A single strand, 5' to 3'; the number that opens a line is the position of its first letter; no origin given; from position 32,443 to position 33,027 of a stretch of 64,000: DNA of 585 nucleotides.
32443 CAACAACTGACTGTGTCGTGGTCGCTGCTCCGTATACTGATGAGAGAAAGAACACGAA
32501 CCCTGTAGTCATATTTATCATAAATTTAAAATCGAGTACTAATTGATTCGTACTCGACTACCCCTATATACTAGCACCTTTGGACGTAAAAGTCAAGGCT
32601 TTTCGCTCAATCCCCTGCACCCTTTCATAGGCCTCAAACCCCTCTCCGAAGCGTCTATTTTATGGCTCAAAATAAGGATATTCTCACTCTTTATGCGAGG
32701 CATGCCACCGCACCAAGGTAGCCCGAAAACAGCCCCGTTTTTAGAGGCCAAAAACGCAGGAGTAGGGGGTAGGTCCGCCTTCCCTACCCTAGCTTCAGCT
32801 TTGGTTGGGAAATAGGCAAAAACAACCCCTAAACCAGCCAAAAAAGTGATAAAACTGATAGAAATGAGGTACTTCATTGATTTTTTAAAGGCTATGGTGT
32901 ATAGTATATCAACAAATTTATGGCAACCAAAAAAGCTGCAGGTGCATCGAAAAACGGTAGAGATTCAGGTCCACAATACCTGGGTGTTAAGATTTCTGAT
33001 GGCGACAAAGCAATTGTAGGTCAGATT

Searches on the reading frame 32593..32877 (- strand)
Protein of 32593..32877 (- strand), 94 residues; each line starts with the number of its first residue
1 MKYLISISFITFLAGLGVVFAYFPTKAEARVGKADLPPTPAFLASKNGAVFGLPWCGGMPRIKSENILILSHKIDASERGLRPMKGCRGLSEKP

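Call 10: find_homologous_proteins(query=window:32593-32877:-, max_evalue=10)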
Query window:32593-32877:- (94 aa): 14 proteins with E <= 10 among 17 candidates.
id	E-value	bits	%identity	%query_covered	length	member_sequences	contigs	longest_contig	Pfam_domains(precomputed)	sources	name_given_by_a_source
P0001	3.5e-53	196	95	100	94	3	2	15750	-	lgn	-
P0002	4.7e-46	173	83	100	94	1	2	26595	-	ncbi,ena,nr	ncbi:MAG: hypothetical protein KBD47_01985 [Candidatus Pacebacteria bacterium]|nr:hypothetical prote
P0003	4.3e-44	166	81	100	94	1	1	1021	-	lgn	-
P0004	5.6e-41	156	76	100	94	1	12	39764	-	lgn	-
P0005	2.8e-39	151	73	100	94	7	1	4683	-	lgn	-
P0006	1.3e-38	149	76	100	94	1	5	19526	-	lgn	-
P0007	1.4e-38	149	73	100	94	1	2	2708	-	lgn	-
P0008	1.6e-38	149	72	100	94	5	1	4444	-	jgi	jgi:hypothetical protein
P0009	5.1e-38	147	72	100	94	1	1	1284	-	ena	-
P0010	7.9e-36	140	68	96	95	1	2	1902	PF02805.22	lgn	-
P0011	1.8e-35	139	67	100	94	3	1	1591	PF02805.22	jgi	-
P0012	8.2e-35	137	70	100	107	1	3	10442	-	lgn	-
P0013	4.6e-34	134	69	100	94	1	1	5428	-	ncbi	-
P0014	9.1e-31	124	63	100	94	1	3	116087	-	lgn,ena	-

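Call 11: search_protein_families(library=pfam, proteins=[window:32593-32877:-], max_evalue=1)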
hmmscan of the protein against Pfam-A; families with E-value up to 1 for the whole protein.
window:32593-32877:- (94 aa): 1 family
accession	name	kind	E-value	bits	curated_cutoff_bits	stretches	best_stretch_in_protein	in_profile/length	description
PF02805.21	Ada_Zn_binding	-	0.041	14.3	23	1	42-88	18-63/65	Metal binding domain of Ada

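Call 13: search_protein_families(library=ncbifam, proteins=[window:32593-32877:-, P0010, P0011, P0014], max_evalue=1)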
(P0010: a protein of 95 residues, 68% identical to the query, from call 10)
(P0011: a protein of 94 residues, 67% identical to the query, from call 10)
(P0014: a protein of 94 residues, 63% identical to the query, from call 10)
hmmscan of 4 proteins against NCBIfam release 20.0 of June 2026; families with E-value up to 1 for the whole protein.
window:32593-32877:- (94 aa): 0 families

P0010 (95 aa): 0 families

P0011 (94 aa): 2 families
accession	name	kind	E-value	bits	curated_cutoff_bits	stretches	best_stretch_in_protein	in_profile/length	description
NF011964.0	PRK15435.1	equivalog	0.067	12.2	345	1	43-89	29-74/354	bifunctional DNA-binding transcriptional regulator/O6-methylguanine-DNA methyltransferase Ada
TIGR03396.1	PC_PLC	equivalog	0.21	9.9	580.25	1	65-91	45-71/688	phosphocholine-specific phospholipase C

P0014 (94 aa): 0 families

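Call 14: find_encoding_contigs(protein=P0002, flank=3000, max_places=2)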
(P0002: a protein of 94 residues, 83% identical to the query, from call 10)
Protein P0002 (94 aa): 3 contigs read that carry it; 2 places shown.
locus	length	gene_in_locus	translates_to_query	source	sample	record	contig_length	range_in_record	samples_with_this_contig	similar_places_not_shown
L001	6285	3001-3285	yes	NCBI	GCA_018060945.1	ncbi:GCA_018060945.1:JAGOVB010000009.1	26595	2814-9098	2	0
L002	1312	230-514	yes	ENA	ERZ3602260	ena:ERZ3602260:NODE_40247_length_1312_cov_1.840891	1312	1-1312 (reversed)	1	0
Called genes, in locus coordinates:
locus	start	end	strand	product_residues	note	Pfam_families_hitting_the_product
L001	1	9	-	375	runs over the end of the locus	PF01406:tRNA-synt_1e, PF09334:tRNA-synt_1g (faint)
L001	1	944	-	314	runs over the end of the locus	PF01544:CorA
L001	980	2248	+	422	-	PF00595:PDZ, PF13180:PDZ_2 (weak), PF17820:PDZ_6, PF03572:Peptidase_S41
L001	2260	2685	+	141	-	PF01281:Ribosomal_L9_N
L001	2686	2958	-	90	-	PF01016:Ribosomal_L27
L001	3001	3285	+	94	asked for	-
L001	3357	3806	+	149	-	-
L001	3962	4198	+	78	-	-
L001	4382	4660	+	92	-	PF07866:DUF1653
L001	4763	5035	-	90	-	-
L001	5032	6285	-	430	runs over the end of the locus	PF01551:Peptidase_M23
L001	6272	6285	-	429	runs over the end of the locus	PF00749:tRNA-synt_1c, PF19269:Anticodon_2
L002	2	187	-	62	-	?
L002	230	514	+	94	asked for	-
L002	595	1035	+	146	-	-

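Call 15: find_encoding_contigs(protein=P0004, flank=3000, max_places=2)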
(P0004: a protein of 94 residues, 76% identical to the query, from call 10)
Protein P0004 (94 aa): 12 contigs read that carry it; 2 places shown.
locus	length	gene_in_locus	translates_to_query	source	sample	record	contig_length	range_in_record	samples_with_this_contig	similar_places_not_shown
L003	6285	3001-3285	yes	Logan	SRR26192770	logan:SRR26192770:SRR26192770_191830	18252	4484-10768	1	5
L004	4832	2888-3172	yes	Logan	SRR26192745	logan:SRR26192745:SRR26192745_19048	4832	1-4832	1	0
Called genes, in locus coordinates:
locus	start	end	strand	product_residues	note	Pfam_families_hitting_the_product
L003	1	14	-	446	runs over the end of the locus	PF01921:tRNA-synt_1f (faint), PF01406:tRNA-synt_1e, PF09334:tRNA-synt_1g (faint)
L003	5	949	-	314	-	PF01544:CorA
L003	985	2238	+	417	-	PF22694:CtpB_N-like (weak), PF00595:PDZ, PF13180:PDZ_2, PF17820:PDZ_6, PF03572:Peptidase_S41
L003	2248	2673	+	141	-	PF01281:Ribosomal_L9_N, PF03948:Ribosomal_L9_C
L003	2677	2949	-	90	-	PF01016:Ribosomal_L27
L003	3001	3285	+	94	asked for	-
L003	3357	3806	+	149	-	-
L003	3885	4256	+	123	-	-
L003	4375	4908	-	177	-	-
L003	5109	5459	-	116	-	-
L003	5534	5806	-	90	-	-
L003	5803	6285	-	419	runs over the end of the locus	PF11932:DUF3450 (faint), PF01551:Peptidase_M23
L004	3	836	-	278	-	?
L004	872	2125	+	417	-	PF22694:CtpB_N-like (weak), PF00595:PDZ, PF13180:PDZ_2, PF17820:PDZ_6, PF03572:Peptidase_S41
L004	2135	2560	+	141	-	PF01281:Ribosomal_L9_N, PF03948:Ribosomal_L9_C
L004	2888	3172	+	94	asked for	-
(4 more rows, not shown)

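Call 16: find_encoding_contigs(protein=P0014, flank=3000, max_places=2)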
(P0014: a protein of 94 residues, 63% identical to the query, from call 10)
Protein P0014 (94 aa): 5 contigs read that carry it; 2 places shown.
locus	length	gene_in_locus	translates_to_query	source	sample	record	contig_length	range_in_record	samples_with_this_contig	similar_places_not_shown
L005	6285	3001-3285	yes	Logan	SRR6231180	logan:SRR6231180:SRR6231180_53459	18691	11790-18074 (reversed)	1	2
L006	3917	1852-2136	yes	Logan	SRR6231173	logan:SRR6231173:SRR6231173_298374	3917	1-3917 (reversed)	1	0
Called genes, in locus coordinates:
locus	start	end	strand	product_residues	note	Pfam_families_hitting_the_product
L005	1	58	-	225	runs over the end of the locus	?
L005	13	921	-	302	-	PF01544:CorA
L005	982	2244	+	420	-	PF22694:CtpB_N-like (weak), PF00595:PDZ, PF13180:PDZ_2 (weak), PF17820:PDZ_6, PF03572:Peptidase_S41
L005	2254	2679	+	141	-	PF01281:Ribosomal_L9_N, PF03948:Ribosomal_L9_C (weak)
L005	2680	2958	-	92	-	PF01016:Ribosomal_L27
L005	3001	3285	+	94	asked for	-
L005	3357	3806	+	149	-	-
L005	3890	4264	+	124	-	-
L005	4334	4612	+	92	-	PF07866:DUF1653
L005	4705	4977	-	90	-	-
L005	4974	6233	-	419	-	PF01551:Peptidase_M23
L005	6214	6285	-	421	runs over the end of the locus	PF00749:tRNA-synt_1c, PF19269:Anticodon_2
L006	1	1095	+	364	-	?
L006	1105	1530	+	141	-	PF01281:Ribosomal_L9_N, PF03948:Ribosomal_L9_C (weak)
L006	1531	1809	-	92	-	PF01016:Ribosomal_L27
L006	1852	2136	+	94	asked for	-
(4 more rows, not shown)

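Call 17: find_encoding_contigs(protein=P0006, flank=3000, max_places=2)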
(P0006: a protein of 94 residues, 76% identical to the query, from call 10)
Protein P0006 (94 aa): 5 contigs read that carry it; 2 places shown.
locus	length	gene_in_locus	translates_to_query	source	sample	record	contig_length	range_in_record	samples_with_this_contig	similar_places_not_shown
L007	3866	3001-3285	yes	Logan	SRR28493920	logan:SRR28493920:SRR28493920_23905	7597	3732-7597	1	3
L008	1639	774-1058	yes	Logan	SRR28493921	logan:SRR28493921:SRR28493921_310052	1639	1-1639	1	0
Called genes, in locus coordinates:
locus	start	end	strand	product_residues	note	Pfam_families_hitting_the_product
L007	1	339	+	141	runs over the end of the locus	PF01281:Ribosomal_L9_N, PF03948:Ribosomal_L9_C (weak)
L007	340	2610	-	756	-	PF13385:Laminin_G_3, PF13472:Lipase_GDSL_2 (faint), PF00657:Lipase_GDSL (faint), PF18998:Flg_new_2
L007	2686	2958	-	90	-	PF01016:Ribosomal_L27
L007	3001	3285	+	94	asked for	-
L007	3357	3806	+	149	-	-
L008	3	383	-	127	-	?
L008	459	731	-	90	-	PF01016:Ribosomal_L27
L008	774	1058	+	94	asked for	-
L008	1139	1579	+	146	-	-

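Call 18: find_encoding_contigs(protein=P0001, flank=1500, max_places=1)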
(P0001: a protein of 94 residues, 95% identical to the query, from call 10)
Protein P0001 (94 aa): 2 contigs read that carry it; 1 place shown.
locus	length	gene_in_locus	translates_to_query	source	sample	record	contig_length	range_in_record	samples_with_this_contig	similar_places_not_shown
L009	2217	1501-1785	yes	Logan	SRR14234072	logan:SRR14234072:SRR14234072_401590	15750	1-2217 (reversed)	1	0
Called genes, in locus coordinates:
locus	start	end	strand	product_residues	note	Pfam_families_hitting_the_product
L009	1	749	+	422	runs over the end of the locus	PF22694:CtpB_N-like (faint), PF00595:PDZ, PF13180:PDZ_2 (weak), PF17820:PDZ_6, PF03572:Peptidase_S41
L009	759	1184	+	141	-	PF01281:Ribosomal_L9_N, PF03948:Ribosomal_L9_C (weak)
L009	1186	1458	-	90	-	PF01016:Ribosomal_L27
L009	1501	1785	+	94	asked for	-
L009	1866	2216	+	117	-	?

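Call 19: find_encoding_contigs(protein=P0012, flank=1500, max_places=1)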
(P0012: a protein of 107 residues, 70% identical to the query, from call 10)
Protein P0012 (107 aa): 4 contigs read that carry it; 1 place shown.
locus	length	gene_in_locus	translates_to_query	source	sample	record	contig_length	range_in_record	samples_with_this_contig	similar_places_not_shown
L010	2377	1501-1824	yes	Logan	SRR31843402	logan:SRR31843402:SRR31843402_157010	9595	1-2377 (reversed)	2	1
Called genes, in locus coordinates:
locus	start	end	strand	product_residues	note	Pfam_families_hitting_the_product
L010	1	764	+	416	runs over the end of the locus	PF22694:CtpB_N-like (weak), PF00595:PDZ, PF13180:PDZ_2 (weak), PF17820:PDZ_6, PF03572:Peptidase_S41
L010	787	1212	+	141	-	PF01281:Ribosomal_L9_N, PF03948:Ribosomal_L9_C (weak)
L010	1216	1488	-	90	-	PF01016:Ribosomal_L27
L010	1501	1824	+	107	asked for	-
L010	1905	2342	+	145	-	-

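Call 20: find_encoding_contigs(protein=P0013, flank=1500, max_places=1)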
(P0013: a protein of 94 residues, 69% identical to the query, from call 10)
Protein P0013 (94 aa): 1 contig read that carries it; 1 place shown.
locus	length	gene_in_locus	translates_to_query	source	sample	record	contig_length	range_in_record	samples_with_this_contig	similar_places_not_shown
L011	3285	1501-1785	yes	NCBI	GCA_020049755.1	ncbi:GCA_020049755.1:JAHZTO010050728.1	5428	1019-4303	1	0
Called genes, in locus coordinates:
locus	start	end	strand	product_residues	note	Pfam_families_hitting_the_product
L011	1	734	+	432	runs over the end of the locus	PF22694:CtpB_N-like (weak), PF00595:PDZ, PF13180:PDZ_2 (weak), PF17820:PDZ_6, PF03572:Peptidase_S41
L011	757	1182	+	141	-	PF01281:Ribosomal_L9_N, PF03948:Ribosomal_L9_C (weak)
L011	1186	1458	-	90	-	PF01016:Ribosomal_L27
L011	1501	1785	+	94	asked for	-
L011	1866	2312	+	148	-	-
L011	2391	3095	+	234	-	-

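Call 21: find_encoding_contigs(protein=P0010, flank=1500, max_places=1)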
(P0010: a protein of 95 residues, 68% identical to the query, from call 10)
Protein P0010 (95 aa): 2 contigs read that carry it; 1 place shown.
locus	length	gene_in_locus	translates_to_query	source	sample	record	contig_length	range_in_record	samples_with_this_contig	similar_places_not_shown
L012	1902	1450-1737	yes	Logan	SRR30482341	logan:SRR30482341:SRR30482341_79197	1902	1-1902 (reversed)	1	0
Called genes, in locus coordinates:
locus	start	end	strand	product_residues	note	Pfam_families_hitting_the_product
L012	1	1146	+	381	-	?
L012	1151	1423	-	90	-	PF01016:Ribosomal_L27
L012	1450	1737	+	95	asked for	PF02805:Ada_Zn_binding (weak)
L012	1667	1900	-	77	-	?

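Call 22: find_encoding_contigs(protein=P0011, flank=1500, max_places=1)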
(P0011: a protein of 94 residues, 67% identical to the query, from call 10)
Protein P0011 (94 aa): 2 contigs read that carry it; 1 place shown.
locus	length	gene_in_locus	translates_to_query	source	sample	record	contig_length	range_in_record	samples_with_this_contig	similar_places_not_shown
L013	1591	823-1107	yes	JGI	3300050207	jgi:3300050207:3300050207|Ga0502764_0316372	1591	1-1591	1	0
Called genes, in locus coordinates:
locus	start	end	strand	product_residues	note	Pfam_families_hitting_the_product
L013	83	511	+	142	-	PF01281:Ribosomal_L9_N, PF03948:Ribosomal_L9_C (weak)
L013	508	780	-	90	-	PF01016:Ribosomal_L27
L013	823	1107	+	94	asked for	PF02805:Ada_Zn_binding (weak)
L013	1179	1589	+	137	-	?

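Call 23: find_encoding_contigs(protein=P0005, flank=1500, max_places=1)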
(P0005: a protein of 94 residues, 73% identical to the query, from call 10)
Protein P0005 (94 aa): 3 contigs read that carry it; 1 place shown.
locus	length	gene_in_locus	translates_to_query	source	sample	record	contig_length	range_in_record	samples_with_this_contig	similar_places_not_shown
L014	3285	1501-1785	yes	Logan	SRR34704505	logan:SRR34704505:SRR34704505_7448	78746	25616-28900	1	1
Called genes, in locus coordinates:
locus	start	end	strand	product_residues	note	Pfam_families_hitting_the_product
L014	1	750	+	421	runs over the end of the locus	PF22694:CtpB_N-like (weak), PF00595:PDZ, PF13180:PDZ_2 (weak), PF17820:PDZ_6, PF03572:Peptidase_S41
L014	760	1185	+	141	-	PF01281:Ribosomal_L9_N, PF03948:Ribosomal_L9_C (weak)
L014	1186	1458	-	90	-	PF01016:Ribosomal_L27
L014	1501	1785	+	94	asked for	-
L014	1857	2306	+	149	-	-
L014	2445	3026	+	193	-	-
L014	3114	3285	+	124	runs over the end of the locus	-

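Call 29: search_solved_structures(query=A1, max_evalue=10, show_alignments=3)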
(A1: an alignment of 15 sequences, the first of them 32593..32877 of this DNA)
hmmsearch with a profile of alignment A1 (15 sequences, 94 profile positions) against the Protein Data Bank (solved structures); distinct sequences matched with E-value up to 10: 4.
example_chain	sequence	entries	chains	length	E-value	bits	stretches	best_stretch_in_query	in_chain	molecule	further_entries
9uh3_D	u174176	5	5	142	0.25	14.6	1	44-80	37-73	Photosystem I reaction center subunit II (psaD)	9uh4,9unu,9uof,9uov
1adn_A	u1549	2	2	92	0.46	13.8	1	43-94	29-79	N-ADA 10 | ADA REGULATORY PROTEIN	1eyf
1u8b_A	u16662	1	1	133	0.97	12.8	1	44-94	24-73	Ada polyprotein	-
1zgw_A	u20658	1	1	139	1.1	12.7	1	44-94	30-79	Ada polyprotein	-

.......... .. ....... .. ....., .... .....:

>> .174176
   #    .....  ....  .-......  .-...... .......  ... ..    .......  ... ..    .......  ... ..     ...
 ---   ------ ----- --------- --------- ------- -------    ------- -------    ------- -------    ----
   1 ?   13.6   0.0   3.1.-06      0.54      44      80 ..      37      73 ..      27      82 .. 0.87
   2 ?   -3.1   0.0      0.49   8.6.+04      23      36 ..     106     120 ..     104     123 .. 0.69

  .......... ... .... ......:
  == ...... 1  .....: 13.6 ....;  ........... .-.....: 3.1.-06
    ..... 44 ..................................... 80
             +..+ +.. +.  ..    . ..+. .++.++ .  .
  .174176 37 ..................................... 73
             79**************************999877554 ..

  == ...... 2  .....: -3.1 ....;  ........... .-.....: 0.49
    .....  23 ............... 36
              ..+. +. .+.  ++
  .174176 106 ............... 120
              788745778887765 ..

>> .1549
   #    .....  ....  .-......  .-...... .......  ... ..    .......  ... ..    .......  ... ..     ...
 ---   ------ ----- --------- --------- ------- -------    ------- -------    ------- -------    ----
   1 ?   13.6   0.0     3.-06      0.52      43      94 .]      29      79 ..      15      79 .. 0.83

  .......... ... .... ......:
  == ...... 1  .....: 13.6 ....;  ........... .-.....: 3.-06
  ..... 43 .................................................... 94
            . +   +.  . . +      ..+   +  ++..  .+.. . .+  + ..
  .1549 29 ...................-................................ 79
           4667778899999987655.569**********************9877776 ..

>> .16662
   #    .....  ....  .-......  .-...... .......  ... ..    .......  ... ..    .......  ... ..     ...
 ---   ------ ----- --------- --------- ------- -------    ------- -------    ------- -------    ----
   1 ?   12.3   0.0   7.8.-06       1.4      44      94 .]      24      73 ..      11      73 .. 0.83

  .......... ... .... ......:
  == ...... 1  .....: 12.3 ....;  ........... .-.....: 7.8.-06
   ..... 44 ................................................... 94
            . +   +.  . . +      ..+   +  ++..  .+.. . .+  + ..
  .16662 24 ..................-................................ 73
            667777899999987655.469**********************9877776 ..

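Call 32: predict_structure(alignment_id=A1)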
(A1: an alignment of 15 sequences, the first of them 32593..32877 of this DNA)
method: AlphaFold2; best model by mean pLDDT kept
length: 94 residues; sequences in the alignment: 15
mean_pLDDT: 58.5   pTM: 0.30
mean pLDDT of the five models: 58.5, 56.3, 55.9, 55.2, 55.1
residues with pLDDT >= 90: 0; 70-90: 19; 50-70: 45; < 50: 30
segments of 3 or more residues with pLDDT < 50: 27-37, 39-41, 48-55, 57-60, 88-91
pLDDT, mean of each block of 10 residues (from residue 1): 81 79 52 46 52 46 57 65 53 52
secondary structure, 60 per line:
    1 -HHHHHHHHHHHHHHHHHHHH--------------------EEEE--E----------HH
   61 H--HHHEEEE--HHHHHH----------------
elements in order: H2-21 E42-45 E67-70 H73-78

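Call 41: search_protein_families(library=pfam, alignment_id=A1, max_evalue=1)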
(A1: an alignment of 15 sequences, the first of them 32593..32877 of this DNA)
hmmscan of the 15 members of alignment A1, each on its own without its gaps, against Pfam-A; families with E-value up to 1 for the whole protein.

A. member 1, window:32593-32877:- (94 aa): 1 family
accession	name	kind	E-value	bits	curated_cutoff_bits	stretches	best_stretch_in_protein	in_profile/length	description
PF02805.21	Ada_Zn_binding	-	0.041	14.3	23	1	42-88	18-63/65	Metal binding domain of Ada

B. families by the number of members that match (of 15 scanned): 3 families
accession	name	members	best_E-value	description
PF02805.21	Ada_Zn_binding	15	8.8e-06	Metal binding domain of Ada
PF05545.16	FixQ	2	0.061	Cbb3-type cytochrome oxidase component FixQ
PF14143.11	YrhC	1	0.13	YrhC-like protein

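Call 49: search_protein_representatives(alignment_id=A1)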
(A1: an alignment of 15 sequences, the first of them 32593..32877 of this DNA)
Query: 15 sequences, 94 profile positions. Proteins with E-value up to 0.001 (for the whole library): 634; up to 1e-10: 7; up to 1e-30: 1. The best 150 are listed.
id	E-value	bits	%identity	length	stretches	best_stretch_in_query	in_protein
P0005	6.5e-49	180.1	-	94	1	1-94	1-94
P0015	2.4e-14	69.3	-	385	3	38-88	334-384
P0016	8.7e-14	67.5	-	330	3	40-88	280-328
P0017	2.4e-13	66.0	-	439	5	38-84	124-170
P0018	5.7e-13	64.9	-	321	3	26-87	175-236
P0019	6.5e-12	61.5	-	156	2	9-93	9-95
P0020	6.9e-11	58.2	-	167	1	29-90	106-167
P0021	1.4e-10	57.2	-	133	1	18-92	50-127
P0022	1.5e-10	57.1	-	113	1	32-90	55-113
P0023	4.6e-10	55.5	-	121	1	39-90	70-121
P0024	5.9e-10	55.2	-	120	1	33-90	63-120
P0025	7.2e-10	54.9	-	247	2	34-88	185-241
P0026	1.3e-09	54.1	-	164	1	41-90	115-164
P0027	1.9e-09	53.6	-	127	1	4-89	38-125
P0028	1.9e-09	53.5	-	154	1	39-90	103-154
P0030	4.3e-09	52.4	-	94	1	26-90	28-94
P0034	6.2e-09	51.9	-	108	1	10-90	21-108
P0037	1.2e-08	51.0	-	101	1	7-90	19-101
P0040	1.3e-08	50.9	-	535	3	32-88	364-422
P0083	2.6e-07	46.7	-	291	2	39-91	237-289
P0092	4.5e-07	45.9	-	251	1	28-90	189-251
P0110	8.1e-07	45.1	-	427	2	37-88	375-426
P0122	1.1e-06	44.6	-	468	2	41-88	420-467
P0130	1.3e-06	44.4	-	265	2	24-88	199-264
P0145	2.5e-06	43.6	-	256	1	34-88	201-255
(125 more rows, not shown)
